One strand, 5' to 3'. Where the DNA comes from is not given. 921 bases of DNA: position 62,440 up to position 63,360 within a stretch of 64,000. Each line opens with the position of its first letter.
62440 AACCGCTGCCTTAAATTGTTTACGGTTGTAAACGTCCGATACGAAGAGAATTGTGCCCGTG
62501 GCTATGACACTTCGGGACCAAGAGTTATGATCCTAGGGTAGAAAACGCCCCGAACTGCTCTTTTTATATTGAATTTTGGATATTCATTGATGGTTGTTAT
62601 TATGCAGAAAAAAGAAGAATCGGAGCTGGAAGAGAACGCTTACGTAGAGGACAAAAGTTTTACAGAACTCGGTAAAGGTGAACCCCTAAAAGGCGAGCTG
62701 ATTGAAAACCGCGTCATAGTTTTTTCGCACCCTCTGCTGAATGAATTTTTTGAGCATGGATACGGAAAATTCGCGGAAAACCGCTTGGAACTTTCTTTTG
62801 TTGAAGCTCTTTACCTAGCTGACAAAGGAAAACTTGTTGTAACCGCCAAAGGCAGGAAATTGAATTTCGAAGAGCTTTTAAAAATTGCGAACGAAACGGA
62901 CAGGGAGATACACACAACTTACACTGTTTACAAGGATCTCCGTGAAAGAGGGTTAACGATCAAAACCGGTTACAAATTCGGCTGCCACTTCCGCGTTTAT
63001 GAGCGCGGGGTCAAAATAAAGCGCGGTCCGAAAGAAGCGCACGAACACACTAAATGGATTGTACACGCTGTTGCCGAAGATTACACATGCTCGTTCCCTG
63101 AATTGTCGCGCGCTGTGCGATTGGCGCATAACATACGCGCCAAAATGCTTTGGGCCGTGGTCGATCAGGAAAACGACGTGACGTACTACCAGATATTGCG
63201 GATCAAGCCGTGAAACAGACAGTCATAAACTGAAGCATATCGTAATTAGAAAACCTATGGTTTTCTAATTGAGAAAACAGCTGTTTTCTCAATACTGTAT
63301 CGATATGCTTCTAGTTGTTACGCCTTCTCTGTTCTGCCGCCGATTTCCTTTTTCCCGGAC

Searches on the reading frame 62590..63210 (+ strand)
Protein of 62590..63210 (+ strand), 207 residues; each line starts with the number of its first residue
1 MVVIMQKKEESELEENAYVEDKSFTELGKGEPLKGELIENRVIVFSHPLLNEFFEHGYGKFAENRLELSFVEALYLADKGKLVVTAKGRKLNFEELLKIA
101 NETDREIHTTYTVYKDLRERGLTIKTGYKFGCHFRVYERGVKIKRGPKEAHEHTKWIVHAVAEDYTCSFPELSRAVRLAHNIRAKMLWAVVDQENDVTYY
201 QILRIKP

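Call 24: search_solved_structures(query=window:62590-63210:+, max_evalue=0.001, show_alignments=3)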
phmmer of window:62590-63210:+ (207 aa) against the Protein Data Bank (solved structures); distinct sequences matched with E-value up to 0.001: 14.
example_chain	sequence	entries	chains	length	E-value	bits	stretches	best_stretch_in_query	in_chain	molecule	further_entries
5x89_A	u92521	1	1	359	1e-34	123.5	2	59-195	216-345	EndA-like protein,tRNA-splicing endonuclease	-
1a79_A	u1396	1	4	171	6.3e-33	117.6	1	35-207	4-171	TRNA ENDONUCLEASE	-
3iey_A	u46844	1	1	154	9.1e-28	100.8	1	66-194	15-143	tRNA-splicing endonuclease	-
4fz2_A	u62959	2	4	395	3.5e-27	98.9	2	61-190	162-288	tRNA intron endonuclease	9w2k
1r0v_A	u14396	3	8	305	4.2e-25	92.1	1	48-189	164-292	tRNA-intron endonuclease | Putative tRNA-intron endonuclease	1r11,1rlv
2gjw_A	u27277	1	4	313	4.4e-25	92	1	48-189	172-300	tRNA-splicing endonuclease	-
3p1y_A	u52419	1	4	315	1.4e-24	90.4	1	59-189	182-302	tRNA-splicing endonuclease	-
3p1z_B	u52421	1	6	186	2.4e-19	73.3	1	59-202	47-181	tRNA-splicing endonuclease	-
3ajv_B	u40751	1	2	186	1.6e-18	70.6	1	59-202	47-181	tRNA-splicing endonuclease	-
2cv8_A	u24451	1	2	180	4.5e-17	65.9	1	64-200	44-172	tRNA-splicing endonuclease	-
2zyz_B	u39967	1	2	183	4.5e-15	59.4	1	66-191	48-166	tRNA-splicing endonuclease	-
2ohc_A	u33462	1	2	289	9.5e-08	35.5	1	112-206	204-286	tRNA-splicing endonuclease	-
2ohe_A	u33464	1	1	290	9.6e-08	35.4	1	112-206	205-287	tRNA-splicing endonuclease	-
3iey_B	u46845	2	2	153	0.00077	22.7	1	89-205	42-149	NEQ261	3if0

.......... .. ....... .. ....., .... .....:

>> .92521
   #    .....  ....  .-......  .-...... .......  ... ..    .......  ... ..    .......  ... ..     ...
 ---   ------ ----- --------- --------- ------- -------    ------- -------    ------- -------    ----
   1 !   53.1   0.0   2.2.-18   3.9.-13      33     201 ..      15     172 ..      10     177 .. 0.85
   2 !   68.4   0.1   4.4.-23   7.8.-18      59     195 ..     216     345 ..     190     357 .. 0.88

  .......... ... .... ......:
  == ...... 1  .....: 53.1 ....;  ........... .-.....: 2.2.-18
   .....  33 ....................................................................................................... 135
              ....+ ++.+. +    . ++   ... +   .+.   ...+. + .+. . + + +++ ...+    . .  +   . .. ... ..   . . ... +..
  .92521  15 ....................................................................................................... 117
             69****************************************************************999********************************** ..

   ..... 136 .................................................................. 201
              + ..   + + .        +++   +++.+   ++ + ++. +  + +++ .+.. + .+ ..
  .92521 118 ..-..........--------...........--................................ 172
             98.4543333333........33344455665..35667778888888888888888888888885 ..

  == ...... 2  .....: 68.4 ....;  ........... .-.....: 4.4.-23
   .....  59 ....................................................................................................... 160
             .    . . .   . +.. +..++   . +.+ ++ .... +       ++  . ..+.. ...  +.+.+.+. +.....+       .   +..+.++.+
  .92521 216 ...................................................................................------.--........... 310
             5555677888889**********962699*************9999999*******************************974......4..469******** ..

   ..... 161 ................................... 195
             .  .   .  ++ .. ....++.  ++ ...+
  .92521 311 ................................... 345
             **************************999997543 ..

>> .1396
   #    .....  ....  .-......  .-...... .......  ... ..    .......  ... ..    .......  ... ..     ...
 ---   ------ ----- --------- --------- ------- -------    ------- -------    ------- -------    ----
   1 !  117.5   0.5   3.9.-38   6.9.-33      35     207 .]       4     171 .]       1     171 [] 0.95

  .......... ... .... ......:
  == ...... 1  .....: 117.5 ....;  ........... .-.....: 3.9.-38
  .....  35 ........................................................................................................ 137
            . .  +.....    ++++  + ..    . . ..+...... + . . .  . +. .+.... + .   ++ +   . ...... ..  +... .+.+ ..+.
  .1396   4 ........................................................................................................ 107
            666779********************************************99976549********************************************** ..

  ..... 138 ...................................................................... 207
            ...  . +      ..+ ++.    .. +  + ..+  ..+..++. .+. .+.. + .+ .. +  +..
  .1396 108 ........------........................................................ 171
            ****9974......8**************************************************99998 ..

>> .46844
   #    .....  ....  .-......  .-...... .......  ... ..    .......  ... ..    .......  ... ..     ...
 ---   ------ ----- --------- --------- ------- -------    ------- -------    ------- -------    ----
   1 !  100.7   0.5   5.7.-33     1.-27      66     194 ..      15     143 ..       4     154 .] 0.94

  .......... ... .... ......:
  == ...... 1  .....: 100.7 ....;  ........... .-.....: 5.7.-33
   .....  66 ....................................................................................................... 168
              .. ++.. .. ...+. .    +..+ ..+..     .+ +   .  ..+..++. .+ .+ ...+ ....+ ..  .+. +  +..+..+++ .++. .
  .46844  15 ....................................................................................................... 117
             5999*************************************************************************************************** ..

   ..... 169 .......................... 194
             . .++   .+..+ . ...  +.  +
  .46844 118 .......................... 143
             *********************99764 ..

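Call 25: search_protein_families(library=pfam, proteins=[window:62590-63210:+], max_evalue=0.01)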
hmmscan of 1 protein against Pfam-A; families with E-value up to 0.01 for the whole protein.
window:62590-63210:+ (207 aa): 3 families
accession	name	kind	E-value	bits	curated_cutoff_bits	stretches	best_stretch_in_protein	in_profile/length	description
PF01974.23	tRNA_int_endo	-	1.7e-26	92.6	27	1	109-199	3-85/85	tRNA intron endonuclease, catalytic C-terminal domain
PF02778.19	tRNA_int_endo_N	-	7.9e-16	57.8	21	1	34-97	2-67/67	tRNA intron endonuclease, N-terminal domain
PF12928.12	tRNA_int_end_N2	-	0.0011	19.5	24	1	58-84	40-67/69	tRNA-splicing endonuclease subunit sen54 N-term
